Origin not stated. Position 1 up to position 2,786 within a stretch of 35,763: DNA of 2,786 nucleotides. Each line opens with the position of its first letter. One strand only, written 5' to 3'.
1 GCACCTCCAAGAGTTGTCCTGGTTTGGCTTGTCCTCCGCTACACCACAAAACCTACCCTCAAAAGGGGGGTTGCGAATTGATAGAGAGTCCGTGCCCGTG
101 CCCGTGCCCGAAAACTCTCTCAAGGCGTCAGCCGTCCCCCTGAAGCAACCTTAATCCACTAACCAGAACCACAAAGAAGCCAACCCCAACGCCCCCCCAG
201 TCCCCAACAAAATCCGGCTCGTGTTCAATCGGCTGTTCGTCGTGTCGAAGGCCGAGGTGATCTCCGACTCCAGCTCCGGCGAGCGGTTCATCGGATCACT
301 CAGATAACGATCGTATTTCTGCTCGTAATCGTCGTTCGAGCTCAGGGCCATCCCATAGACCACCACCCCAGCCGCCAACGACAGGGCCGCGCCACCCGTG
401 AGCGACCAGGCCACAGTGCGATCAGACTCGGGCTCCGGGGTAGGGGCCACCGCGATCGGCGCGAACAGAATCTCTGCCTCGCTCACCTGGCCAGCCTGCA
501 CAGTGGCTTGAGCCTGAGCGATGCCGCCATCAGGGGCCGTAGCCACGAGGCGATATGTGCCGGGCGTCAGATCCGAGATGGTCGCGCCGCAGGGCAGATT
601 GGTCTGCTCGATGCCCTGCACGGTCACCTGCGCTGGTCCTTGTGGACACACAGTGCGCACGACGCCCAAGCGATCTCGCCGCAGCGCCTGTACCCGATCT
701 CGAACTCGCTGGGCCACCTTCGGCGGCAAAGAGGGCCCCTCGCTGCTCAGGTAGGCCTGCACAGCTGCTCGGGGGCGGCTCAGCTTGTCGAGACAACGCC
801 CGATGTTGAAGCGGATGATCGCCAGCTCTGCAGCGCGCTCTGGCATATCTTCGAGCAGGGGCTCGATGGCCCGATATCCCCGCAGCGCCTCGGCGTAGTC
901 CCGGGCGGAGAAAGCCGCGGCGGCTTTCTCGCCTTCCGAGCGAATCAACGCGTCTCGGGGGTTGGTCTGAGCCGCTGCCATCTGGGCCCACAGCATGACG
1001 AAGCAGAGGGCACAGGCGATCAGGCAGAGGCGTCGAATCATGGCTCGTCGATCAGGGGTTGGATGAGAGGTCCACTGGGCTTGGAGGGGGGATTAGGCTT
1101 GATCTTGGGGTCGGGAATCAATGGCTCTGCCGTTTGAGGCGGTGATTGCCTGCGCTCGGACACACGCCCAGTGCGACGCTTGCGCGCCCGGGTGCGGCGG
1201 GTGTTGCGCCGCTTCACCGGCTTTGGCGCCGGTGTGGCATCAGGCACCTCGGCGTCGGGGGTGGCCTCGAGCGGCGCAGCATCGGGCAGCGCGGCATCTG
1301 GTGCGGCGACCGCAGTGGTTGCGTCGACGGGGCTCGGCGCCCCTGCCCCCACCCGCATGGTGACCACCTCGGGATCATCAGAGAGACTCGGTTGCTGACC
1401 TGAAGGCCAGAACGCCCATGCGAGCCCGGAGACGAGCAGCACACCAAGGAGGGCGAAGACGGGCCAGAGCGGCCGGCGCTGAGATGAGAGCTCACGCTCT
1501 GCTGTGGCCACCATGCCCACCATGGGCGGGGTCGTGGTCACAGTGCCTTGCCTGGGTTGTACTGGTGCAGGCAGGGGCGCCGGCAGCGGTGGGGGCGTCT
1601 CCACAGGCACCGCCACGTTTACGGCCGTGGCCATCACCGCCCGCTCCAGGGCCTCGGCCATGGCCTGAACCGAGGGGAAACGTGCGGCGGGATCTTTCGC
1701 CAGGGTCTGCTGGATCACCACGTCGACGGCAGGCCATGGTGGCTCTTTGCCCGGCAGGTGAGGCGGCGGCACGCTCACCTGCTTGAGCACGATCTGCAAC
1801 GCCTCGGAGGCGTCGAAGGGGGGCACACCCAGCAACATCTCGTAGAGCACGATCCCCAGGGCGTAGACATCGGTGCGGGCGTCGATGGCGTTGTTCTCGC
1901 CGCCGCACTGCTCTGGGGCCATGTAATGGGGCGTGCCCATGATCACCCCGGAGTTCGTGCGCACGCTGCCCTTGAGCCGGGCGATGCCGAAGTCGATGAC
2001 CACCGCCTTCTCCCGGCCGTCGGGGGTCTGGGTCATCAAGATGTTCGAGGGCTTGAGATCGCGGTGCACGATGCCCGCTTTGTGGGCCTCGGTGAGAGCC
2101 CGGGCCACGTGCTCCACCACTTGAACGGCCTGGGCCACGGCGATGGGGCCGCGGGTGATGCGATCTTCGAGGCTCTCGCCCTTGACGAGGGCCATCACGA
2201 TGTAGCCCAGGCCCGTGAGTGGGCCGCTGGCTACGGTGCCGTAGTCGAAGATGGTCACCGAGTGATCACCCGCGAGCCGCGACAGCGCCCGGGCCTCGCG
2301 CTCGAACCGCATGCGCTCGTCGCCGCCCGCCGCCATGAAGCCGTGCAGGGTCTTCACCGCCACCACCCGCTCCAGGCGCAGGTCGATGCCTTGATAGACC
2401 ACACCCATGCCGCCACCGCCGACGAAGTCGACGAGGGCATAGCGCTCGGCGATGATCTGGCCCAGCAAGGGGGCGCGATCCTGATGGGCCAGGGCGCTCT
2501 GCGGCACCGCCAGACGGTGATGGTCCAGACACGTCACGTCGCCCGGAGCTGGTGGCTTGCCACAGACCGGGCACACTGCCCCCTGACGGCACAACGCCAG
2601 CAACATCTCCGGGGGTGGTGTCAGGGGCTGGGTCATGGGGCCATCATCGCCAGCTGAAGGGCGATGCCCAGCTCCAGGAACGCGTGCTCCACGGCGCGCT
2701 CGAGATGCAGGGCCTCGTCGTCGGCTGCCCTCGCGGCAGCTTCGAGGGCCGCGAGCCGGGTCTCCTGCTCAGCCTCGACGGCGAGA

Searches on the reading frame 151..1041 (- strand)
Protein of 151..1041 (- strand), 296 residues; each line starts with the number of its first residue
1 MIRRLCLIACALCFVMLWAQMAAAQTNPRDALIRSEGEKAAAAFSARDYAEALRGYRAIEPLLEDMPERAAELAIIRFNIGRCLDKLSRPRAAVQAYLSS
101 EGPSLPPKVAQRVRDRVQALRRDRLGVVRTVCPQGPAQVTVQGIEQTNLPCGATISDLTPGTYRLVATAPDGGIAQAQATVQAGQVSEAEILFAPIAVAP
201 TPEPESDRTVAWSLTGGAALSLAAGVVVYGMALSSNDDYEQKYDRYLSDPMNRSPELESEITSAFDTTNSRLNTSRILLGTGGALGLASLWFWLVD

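Call 7: search_protein_families(library=pfam, proteins=[window:151-1041:-])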
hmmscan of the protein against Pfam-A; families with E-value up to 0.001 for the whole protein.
window:151-1041:- (296 aa): 0 families

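Call 67: find_homologous_proteins(query=window:151-1041:-, max_evalue=1e-20)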
Query window:151-1041:- (296 aa): 3 proteins with E <= 1e-20 among 7528 candidates.
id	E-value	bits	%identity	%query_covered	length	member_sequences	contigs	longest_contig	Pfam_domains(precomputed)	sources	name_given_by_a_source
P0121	2.5e-189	646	100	100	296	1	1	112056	-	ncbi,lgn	ncbi:MAG: hypothetical protein ACE366_23805 [Bradymonadia bacterium]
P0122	2.4e-89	318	56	98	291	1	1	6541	PF13424.13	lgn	-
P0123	2.1e-30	124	35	93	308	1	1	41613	PF00515.35,PF13424.13,PF13432.13,PF07719.24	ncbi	-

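Call 68: find_encoding_contigs(protein=P0122, flank=10000, max_places=4)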
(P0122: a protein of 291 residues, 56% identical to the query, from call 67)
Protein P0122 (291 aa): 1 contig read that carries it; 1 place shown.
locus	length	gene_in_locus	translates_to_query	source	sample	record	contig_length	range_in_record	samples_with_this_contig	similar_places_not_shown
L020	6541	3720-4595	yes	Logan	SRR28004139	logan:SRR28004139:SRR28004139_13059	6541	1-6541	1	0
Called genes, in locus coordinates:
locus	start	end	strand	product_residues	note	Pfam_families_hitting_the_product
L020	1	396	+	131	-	?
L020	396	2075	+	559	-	PF00069:Pkinase, PF07714:PK_Tyr_Ser-Thr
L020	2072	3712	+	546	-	PF00069:Pkinase, PF07714:PK_Tyr_Ser-Thr, PF01636:APH (faint), PF06293:Kdo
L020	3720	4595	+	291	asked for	PF13424:TPR_12 (weak)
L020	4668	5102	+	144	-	PF10025:DUF2267 (weak), PF11075:DUF2780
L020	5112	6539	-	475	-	?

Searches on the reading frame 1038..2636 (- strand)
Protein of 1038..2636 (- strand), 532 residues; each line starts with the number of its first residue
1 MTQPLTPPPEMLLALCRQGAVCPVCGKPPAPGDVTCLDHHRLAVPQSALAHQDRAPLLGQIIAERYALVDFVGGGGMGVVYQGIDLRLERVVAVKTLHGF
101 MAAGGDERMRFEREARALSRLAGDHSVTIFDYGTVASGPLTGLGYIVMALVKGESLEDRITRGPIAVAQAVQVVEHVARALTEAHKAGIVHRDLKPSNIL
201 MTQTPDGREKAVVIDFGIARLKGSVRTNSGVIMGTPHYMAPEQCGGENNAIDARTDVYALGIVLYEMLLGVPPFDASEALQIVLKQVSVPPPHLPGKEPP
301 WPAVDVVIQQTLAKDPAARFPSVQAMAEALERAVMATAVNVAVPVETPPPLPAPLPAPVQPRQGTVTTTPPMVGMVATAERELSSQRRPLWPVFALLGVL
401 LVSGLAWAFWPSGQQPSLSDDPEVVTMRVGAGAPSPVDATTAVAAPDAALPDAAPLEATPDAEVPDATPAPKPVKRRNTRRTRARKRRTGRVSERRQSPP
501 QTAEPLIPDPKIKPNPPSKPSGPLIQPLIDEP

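Call 7: search_protein_families(library=pfam, proteins=[window:1038-2636:-])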
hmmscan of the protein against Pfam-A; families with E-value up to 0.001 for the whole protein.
window:1038-2636:- (532 aa): 6 families
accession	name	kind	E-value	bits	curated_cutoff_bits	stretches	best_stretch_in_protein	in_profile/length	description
PF00069.31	Pkinase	-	7e-39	134.2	31.7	1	67-326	2-258/263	Protein kinase domain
PF07714.23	PK_Tyr_Ser-Thr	-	4.3e-23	82.4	23.1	1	71-328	6-256/258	Protein tyrosine and serine/threonine kinase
PF06293.20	Kdo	-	2.6e-08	34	21.3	1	109-222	56-172/207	Lipopolysaccharide kinase (Kdo/WaaP) family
PF01636.29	APH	-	4.8e-07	30.2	23.2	1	168-220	148-198/239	Phosphotransferase enzyme family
PF17667.7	Pkinase_fungal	-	6.9e-06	25.5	24.1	1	170-243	288-364/387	Fungal protein kinase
PF03109.22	ABC1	-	1.3e-05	24.9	22.9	1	111-220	110-215/244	ABC1 atypical kinase-like domain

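Call 20: find_encoding_contigs(protein=window:1038-2636:-, flank=10000, max_places=6)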
Protein window:1038-2636:- (532 aa): 1 contig read that carries it; 1 place shown.
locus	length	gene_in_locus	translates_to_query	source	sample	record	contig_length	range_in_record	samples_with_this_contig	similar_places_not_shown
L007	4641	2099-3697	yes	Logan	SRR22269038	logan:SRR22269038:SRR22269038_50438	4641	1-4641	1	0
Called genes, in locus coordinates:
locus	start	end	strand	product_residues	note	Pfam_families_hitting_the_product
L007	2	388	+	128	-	?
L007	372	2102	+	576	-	PF00069:Pkinase, PF07714:PK_Tyr_Ser-Thr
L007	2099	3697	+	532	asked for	PF00069:Pkinase, PF07714:PK_Tyr_Ser-Thr, PF01636:APH (faint), PF03109:ABC1 (weak), PF06293:Kdo, PF17667:Pkinase_fungal (weak)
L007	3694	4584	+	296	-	-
